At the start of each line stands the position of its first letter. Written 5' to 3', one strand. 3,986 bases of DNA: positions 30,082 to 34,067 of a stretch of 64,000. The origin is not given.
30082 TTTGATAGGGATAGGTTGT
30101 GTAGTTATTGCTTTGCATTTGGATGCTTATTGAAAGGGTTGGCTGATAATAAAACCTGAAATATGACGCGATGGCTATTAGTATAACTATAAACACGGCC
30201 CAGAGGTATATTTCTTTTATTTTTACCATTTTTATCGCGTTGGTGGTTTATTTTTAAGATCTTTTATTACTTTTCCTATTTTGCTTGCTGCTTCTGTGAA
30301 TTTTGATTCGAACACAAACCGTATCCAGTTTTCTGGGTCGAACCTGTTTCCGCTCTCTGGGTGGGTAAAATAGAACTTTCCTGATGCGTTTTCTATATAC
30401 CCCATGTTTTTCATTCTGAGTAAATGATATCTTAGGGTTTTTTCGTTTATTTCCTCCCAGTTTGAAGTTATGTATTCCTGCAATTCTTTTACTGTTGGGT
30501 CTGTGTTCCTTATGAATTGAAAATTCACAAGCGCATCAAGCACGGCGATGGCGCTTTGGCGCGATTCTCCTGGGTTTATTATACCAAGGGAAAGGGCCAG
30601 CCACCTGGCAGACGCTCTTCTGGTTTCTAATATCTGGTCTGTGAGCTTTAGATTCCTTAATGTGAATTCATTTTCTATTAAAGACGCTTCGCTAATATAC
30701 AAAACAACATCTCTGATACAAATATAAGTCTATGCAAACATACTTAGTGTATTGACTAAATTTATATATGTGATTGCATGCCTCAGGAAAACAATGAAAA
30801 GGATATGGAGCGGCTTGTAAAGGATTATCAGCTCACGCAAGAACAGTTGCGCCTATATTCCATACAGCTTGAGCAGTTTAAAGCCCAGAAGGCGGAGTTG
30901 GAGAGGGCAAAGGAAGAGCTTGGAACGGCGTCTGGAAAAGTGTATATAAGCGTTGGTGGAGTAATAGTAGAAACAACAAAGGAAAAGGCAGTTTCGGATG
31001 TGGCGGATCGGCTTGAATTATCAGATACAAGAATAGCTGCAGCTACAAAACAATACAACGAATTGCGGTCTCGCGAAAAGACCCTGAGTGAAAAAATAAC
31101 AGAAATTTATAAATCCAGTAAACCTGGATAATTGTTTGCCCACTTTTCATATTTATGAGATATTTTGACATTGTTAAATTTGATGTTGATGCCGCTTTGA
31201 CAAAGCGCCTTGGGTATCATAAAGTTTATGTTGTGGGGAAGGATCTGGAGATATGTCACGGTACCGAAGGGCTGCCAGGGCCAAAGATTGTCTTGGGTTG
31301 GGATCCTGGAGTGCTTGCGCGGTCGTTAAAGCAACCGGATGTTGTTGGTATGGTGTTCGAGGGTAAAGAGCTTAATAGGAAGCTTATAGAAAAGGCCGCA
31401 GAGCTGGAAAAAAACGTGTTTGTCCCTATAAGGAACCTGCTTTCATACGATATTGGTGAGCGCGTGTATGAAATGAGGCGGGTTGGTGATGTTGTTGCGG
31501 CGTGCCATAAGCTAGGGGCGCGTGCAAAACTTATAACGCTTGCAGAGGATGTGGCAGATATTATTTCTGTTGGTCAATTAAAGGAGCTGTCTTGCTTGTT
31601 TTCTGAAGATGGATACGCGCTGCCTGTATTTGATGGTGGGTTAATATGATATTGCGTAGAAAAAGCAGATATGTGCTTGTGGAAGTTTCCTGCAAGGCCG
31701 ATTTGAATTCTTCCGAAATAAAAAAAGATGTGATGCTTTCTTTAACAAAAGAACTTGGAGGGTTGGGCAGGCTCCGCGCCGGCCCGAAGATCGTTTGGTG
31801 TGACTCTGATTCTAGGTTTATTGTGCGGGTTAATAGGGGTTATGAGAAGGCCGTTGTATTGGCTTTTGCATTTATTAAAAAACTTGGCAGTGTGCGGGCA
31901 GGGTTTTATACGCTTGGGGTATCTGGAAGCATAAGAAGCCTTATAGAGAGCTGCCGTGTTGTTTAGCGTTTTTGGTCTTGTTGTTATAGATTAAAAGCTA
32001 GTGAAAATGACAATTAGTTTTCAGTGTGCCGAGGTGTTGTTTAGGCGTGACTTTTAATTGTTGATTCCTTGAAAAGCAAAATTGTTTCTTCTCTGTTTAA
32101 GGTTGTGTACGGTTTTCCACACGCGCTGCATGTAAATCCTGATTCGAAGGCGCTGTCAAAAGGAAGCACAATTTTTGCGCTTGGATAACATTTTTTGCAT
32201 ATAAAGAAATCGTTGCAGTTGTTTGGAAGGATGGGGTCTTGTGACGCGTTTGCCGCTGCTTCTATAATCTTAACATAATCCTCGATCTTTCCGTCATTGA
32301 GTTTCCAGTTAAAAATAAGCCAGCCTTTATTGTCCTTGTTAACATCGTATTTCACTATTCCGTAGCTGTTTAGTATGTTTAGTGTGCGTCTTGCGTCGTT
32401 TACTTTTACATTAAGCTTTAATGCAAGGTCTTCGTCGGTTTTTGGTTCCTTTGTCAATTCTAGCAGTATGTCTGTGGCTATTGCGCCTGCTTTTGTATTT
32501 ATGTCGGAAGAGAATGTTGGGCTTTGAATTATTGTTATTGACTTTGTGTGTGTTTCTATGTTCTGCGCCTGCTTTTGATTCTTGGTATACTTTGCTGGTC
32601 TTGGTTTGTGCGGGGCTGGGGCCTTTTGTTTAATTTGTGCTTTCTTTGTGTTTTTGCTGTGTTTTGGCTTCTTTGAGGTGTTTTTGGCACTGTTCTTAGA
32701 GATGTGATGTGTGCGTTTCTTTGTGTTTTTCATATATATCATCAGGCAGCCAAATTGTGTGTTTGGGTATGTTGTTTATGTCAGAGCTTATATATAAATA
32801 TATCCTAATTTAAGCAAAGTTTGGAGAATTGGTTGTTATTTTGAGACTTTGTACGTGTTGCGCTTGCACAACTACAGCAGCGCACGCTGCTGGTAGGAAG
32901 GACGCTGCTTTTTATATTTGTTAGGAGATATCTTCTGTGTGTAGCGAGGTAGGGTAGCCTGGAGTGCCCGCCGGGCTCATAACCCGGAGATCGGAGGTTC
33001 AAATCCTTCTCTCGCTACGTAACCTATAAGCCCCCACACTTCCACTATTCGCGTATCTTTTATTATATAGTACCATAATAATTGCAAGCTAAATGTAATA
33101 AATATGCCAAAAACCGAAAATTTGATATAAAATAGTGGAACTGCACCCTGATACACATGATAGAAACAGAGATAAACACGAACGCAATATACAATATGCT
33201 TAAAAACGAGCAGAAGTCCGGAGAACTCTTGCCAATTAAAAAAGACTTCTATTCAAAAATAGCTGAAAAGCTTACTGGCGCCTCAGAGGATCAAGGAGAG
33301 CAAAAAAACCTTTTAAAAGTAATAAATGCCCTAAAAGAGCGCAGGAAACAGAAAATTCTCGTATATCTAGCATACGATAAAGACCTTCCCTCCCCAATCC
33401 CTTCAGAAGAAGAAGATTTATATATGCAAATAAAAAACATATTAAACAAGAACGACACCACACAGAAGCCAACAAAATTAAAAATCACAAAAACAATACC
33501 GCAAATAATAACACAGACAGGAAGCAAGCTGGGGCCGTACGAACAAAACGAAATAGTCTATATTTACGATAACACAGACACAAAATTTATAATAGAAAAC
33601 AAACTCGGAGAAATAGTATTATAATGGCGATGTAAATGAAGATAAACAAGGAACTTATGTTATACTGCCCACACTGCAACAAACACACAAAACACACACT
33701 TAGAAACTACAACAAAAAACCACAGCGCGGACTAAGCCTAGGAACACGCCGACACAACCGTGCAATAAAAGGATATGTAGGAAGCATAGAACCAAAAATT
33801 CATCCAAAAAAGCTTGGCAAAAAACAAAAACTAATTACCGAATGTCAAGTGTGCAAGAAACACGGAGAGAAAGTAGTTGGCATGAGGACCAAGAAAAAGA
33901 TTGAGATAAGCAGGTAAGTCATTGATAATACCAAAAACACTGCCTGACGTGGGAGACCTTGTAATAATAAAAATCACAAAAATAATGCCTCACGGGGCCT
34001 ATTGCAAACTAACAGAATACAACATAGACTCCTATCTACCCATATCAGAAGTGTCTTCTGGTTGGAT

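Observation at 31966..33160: Strand composition flips from G/T-rich to A/C-rich on the + strand at about 32-33 kb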

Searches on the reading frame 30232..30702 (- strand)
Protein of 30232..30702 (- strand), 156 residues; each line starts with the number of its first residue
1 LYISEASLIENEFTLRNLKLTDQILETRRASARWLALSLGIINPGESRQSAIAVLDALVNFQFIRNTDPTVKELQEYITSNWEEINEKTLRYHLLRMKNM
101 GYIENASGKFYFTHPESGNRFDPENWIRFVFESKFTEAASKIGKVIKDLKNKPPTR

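Call 7: search_protein_families(library=pfam, proteins=[window:30232-30702:-], max_evalue=0.01)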
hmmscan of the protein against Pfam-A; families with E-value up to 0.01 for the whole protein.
window:30232-30702:- (156 aa): 1 family
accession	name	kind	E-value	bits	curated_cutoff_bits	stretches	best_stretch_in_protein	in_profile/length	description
PF08461.16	HTH_12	-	0.0091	16.4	21.4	0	72-105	17-50/66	Ribonuclease R winged-helix domain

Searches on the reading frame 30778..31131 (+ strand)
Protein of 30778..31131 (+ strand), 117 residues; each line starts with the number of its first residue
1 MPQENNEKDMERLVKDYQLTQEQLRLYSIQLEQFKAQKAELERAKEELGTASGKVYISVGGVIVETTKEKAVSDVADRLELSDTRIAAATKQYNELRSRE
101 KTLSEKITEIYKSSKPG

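Call 7: search_protein_families(library=pfam, proteins=[window:30778-31131:+], max_evalue=0.01)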
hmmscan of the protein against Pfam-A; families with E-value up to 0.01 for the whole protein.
window:30778-31131:+ (117 aa): 2 families
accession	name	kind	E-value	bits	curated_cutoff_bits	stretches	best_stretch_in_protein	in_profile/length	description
PF01920.25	Prefoldin_2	-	2.3e-14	53.7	27.6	1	13-112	3-104/106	Prefoldin subunit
PF02996.22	Prefoldin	-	0.0017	18.8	23.2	1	53-112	59-119/120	Prefoldin subunit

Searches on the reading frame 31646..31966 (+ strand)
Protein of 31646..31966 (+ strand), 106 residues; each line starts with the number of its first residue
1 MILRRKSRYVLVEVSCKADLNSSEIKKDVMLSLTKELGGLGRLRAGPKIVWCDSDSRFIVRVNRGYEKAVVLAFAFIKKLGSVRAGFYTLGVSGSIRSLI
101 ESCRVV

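Call 7: search_protein_families(library=pfam, proteins=[window:31646-31966:+], max_evalue=0.01)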
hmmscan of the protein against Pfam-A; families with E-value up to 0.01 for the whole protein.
window:31646-31966:+ (106 aa): 1 family
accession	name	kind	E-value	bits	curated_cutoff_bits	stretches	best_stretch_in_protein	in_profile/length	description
PF01900.24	RNase_P_Rpp14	-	2.8e-13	50.3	23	1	8-100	1-100/104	Rpp14/Pop5 family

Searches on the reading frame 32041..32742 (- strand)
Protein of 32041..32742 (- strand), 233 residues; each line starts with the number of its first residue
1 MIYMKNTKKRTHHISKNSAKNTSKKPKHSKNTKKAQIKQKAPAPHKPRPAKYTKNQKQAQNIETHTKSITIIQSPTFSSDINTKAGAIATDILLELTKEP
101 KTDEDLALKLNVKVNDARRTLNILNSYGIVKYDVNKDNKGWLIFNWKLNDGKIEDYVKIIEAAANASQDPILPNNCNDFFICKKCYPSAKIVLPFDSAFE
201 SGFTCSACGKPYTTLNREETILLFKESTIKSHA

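Call 7: search_protein_families(library=pfam, proteins=[window:32041-32742:-], max_evalue=0.01)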
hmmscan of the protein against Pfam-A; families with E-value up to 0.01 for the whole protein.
window:32041-32742:- (233 aa): 1 family
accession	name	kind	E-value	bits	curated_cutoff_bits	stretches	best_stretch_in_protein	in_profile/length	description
PF02002.24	TFIIE_alpha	-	9.2e-08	32.3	22.9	1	91-158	17-86/105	TFIIE alpha subunit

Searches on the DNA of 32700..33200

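Call 52: search_rna_families(source=window, start=32700, end=33200, threshold=evalue, max_evalue=10)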
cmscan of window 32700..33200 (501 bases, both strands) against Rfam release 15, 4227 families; matches with E-value up to 10: 8.
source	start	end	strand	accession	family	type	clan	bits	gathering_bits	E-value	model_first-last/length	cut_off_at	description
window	32943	33017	+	RF00005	tRNA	Gene; tRNA;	CL00001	58.5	29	3.6e-12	1-71/71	no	tRNA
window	32753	32816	+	RF04217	mir-297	Gene; miRNA;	-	16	90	6.3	1-71/71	no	mir-297 microRNA precursor family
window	32943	33018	-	RF04354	Plastid-ycf2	Cis-reg;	-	15.8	65.7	2.2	1-75/75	no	Plastid-ycf2 5UTR RNA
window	33036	33144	-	RF03605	MIR4221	Gene; miRNA;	-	15.3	100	3.9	1-132/132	no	MIR4221 microRNA precursor family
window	33116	33167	-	RF02171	RFPL3-AS1_1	Gene; lncRNA;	-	15.1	70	0.28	39-88/88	no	RFPL3 antisense RNA 1 conserved region 1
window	33037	33143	+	RF01005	MIR530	Gene; miRNA;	-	15.1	85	4.1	29-146/172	no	MIR530 microRNA precursor family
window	32979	33017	-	RF04351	Plastid-psbl-rps4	Cis-reg;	-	14.5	68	3.8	1-53/53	no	Plastid-psbl-rps4 3UTR RNA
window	32700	32799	-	RF00506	Thr_leader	Cis-reg; leader;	-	14.3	55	5.3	1-101/118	3'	Threonine operon leader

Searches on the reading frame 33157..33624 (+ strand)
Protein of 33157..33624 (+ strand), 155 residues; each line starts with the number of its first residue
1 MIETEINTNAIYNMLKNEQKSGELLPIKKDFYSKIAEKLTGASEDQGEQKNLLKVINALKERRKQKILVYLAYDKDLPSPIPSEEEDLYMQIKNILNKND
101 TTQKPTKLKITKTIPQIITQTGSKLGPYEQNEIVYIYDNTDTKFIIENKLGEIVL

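Call 7: search_protein_families(library=pfam, proteins=[window:33157-33624:+], max_evalue=0.01)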
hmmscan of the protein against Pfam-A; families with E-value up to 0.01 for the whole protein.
window:33157-33624:+ (155 aa): 0 families

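Call 11: find_encoding_contigs(protein=window:33157-33624:+, flank=10000, max_places=10)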
Protein window:33157-33624:+ (155 aa): 14 contigs read that carry it; 10 places shown.
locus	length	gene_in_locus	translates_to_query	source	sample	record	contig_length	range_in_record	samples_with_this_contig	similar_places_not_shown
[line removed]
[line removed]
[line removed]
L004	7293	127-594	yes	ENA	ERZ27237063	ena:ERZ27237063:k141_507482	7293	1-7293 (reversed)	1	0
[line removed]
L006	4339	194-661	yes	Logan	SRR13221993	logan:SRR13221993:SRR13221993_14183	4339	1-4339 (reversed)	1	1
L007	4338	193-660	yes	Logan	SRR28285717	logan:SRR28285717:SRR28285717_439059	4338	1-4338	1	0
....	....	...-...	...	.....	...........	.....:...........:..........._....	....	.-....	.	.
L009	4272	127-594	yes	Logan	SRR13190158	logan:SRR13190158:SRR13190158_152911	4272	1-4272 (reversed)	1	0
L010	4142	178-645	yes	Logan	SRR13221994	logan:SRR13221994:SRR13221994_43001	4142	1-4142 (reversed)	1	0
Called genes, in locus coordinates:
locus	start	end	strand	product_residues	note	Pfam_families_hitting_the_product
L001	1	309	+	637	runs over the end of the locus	PF02518:HATPase_c, PF00204:DNA_gyraseB, PF01751:Toprim, PF00986:DNA_gyraseB_C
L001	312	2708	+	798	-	PF00521:DNA_topoisoIV, PF03989:DNA_gyraseA_C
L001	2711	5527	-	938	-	PF04851:ResIII, PF00270:DEAD, PF00271:Helicase_C, PF19306:WHD_Lhr, PF08494:DEAD_assoc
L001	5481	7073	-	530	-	PF07705:CARDB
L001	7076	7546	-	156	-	-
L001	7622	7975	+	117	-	PF01920:Prefoldin_2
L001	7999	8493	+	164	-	-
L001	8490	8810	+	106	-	PF01900:RNase_P_Rpp14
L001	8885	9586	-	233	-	PF02002:TFIIE_alpha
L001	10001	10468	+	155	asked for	PF27418:GINS23_N (weak)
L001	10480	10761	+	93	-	PF00935:Ribosomal_L44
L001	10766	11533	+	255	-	PF00575:S1 (weak), PF07541:EIF_2_alpha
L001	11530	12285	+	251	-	PF09754:PAC2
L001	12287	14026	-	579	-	PF05317:Thermopsin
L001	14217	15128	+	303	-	PF01063:Aminotran_4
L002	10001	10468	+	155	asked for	PF27418:GINS23_N (weak)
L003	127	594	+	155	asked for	PF27418:GINS23_N (weak)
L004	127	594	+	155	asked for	PF27418:GINS23_N (weak)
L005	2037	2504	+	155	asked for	PF27418:GINS23_N (weak)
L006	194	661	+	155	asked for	PF27418:GINS23_N (weak)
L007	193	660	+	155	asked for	PF27418:GINS23_N (weak)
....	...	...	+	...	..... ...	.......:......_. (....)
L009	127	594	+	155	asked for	PF27418:GINS23_N (weak)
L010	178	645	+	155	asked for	PF27418:GINS23_N (weak)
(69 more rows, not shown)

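Call 17: find_homologous_proteins(query=window:33157-33624:+, max_evalue=0.001)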
Query window:33157-33624:+ (155 aa): 23 proteins with E <= 0.001 among 63 candidates.
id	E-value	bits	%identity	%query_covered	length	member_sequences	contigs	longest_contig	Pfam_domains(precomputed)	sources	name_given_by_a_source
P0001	2.8e-90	317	98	100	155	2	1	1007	PF27418.1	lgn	-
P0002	5.8e-58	213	65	98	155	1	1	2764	-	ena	-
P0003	1.1e-57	212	65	98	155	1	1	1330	-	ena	-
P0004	1.2e-57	212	64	99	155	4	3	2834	PF27418.1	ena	-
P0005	2.1e-57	211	65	98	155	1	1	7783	-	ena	-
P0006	1.2e-56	208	64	97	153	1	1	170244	PF27418.1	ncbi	ncbi:MAG: hypothetical protein ACYCO0_00895 [Candidatus Micrarchaeaceae archaeon]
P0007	1.6e-56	208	64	97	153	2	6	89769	PF27418.1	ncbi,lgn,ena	-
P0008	9.9e-56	205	63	97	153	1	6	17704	PF27418.1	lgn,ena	-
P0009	2.0e-54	201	64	95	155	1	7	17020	PF27418.1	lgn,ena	-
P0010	6.6e-54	200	60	99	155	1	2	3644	-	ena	-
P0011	1.6e-53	198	59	99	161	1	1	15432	-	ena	-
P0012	1.7e-53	198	59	99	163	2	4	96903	-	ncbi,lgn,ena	-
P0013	1.8e-53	198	62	95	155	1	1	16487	PF27418.1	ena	-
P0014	3.2e-53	197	58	99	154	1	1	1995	-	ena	-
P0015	5.3e-53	197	58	99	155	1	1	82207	-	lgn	-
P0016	8.8e-53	196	58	99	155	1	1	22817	PF27418.1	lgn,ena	-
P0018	1.1e-52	196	59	99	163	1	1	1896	PF27418.1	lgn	-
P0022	4.3e-45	171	52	96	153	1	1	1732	PF27418.1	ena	-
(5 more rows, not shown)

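Call 19: find_related_loci(query=A1, collection=genome_contigs, flank=10000)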
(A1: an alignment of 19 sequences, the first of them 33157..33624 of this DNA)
Query A1 (155 aa) in genome_contigs; peptide patterns used: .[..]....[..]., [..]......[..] (x = any residue, [..] = any of these).
42 stretches matched a pattern; 8 encode a relative of the query (tblastn E <= 1e-3); 8 distinct loci.
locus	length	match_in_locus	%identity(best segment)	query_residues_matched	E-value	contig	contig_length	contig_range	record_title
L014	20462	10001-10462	59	2-154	1e-59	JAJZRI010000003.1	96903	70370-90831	MAG: Candidatus Micrarchaeota archaeon isolate SKS1.bin82 NODE_320_length_96903_cov_5.102277, whole genome shotgun seque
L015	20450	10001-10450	64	2-152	3e-56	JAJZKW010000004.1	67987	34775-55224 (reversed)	MAG: Candidatus Micrarchaeota archaeon isolate MAS1.bin63 NODE_203_length_67987_cov_35.982950, whole genome shotgun sequ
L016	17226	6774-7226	61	2-152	3e-56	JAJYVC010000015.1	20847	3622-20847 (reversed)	MAG: Candidatus Micrarchaeota archaeon isolate FK1.bin66 NODE_2475_length_20847_cov_2.135618, whole genome shotgun seque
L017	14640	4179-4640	56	2-154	5e-56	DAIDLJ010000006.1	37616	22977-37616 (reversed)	MAG TPA_asm: Candidatus Micrarchaeota archaeon isolate clean425 NODE_6_length_37616_cov_3.707451, whole genome shotgun s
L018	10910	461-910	52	5-154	7e-51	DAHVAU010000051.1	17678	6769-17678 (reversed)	MAG TPA_asm: Candidatus Micrarchaeota archaeon isolate clean2084 k141_166828, whole genome shotgun sequence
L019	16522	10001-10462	51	1-154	4e-50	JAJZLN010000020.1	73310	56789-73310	MAG: Candidatus Micrarchaeota archaeon isolate MAS3.bin124 NODE_526_length_73310_cov_2.276212, whole genome shotgun sequ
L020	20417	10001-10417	53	15-154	2e-44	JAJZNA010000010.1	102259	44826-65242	MAG: Candidatus Micrarchaeota archaeon isolate MAS3.bin65 NODE_260_length_102259_cov_2.380292, whole genome shotgun sequ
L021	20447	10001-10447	53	5-153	1e-42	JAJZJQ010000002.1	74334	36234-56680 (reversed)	MAG: Candidatus Micrarchaeota archaeon isolate LSA5.bin54 NODE_366_length_74334_cov_2.322032, whole genome shotgun seque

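Call 44: search_solved_structures(query=A1, max_evalue=1)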
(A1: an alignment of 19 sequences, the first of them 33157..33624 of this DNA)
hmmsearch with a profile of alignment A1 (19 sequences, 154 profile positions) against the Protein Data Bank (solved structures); distinct sequences matched with E-value up to 1: 9.
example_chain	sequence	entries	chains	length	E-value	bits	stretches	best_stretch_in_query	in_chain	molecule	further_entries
8ouw_B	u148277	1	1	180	0.13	15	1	5-66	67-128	Probable DNA replication complex GINS protein PSF2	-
6xl5_G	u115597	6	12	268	0.13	15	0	22-80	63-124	MerR family transcriptional regulator EcmrR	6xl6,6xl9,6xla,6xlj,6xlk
7yil_A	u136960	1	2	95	0.17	14.6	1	8-94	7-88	GINS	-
9lv4_A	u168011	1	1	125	0.22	14.2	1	6-46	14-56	Minibinder tw1102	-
2l8r_A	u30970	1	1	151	0.54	13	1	9-59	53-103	Uncharacterized protein C6orf130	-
4j5q_A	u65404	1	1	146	0.59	12.9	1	9-59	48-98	O-acetyl-ADP-ribose deacetylase 1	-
4j5r_A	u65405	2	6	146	0.59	12.8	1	9-59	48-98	O-acetyl-ADP-ribose deacetylase 1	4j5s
2lgr_A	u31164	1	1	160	0.61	12.8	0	9-59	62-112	Uncharacterized protein C6orf130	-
2eee_A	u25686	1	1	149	0.62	12.8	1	9-59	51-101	Uncharacterized protein C6orf130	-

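Call 62: predict_structure(alignment_id=A1)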
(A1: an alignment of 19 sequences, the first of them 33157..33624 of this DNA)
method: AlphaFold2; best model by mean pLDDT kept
length: 155 residues; sequences in the alignment: 19
mean_pLDDT: 76.9   pTM: 0.55
mean pLDDT of the five models: 76.9, 75.0, 72.3, 68.7, 52.2
residues with pLDDT >= 90: 35; 70-90: 73; 50-70: 40; < 50: 7
segments of 3 or more residues with pLDDT < 50: 100-102
pLDDT, mean of each block of 10 residues (from residue 1): 71 89 89 88 74 91 91 87 91 72 60 73 73 66 53 48
secondary structure, 60 per line:
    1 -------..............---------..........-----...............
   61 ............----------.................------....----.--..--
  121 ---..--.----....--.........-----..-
elements in order: H8-21 H31-40 H46-72 H83-99 E106-109 E133-136 H139-147

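Call 64: fold_search(model_id=the predicted structure, library=pdb)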
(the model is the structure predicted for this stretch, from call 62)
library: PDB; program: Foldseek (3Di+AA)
matches with E <= 10: 229; with E <= 0.001: 3
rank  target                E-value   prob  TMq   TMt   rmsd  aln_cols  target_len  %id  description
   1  3anw_A                2.3e-06  1.00  0.52  0.47  10.1       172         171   15  A protein complex essential initiation of DNA replication (released 2011-07-27)
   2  8q6o_G                2.1e-04  1.00  0.35  0.29  15.3       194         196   14  X. laevis CMG dimer bound to dimeric DONSON - without ATPase (released 2023-10-18)
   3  8ouw_A                8.3e-04  1.00  0.39  0.33  15.1       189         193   10  Cryo-EM structure of CMG helicase bound to TIM-1/TIPN-1 and homodimeric DNSN-1 on fork DNA (Caenorhabditis elegans) (released 2023-08-16)
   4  9e2z_A                2.9e-03  0.98  0.37  0.31  14.9       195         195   12  Cryo-EM structure of human CMG helicase stalled at G4-containing DNA template (released 2025-03-26)
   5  7pfo_D                1.3e-02  0.97  0.44  0.36  14.1       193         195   12  Core human replisome (released 2021-11-10)
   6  8kg9_A                1.7e-02  0.57  0.29  0.23  18.1       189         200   12  Yeast replisome in state III (released 2023-12-06)
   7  6xtx_A                1.8e-02  0.87  0.37  0.31  14.9       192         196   12  CryoEM structure of human CMG bound to ATPgammaS and DNA (released 2020-05-27)
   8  5ghr_B                2.2e-02  1.00  0.26  0.60   3.0        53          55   15  DNA replication protein (released 2016-10-12)
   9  9e2x_A                2.4e-02  0.57  0.27  0.22  18.3       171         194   14  Cryo-EM structure of yeast CMG helicase stalled at G4-containing DNA template, state 2 (released 2025-03-19)
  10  2e9x_D                2.7e-02  0.85  0.40  0.33  15.1       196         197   14  The crystal structure of human GINS core complex (released 2007-04-10)
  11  5ghr_D                3.8e-02  0.99  0.26  0.58   3.3        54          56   15  DNA replication protein (released 2016-10-12)
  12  9e2w_A                3.8e-02  0.35  0.25  0.20  20.2       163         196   11  Cryo-EM structure of yeast CMG helicase stalled at G4-containing DNA template, state 1 (released 2025-03-26)
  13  3anw_B                4.0e-02  1.00  0.52  0.50   4.7       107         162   22  A protein complex essential initiation of DNA replication (released 2011-07-27)
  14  9moj_C                6.0e-02  1.00  0.52  0.47   3.2       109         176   20  Saccharolobus solfataricus GINS tetramer (released 2025-04-23)
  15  5ghs_D                6.0e-02  0.97  0.26  0.50   3.7        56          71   14  DNA replication protein (released 2016-10-12)
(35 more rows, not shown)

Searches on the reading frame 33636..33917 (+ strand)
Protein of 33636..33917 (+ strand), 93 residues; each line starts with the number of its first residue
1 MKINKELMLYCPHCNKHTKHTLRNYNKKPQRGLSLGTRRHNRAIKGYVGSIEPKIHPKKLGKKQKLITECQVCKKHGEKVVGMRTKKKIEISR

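Call 7: search_protein_families(library=pfam, proteins=[window:33636-33917:+], max_evalue=0.01)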
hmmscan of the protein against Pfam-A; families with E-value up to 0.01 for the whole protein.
window:33636-33917:+ (93 aa): 2 families
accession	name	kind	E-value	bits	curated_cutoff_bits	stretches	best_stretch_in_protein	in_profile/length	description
PF00935.25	Ribosomal_L44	-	5.3e-11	43.2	25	1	16-87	1-72/76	Ribosomal protein L44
PF14255.11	Cys_rich_CPXG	-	0.0036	17.6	25.2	0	62-75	19-32/52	Cysteine-rich CPXCG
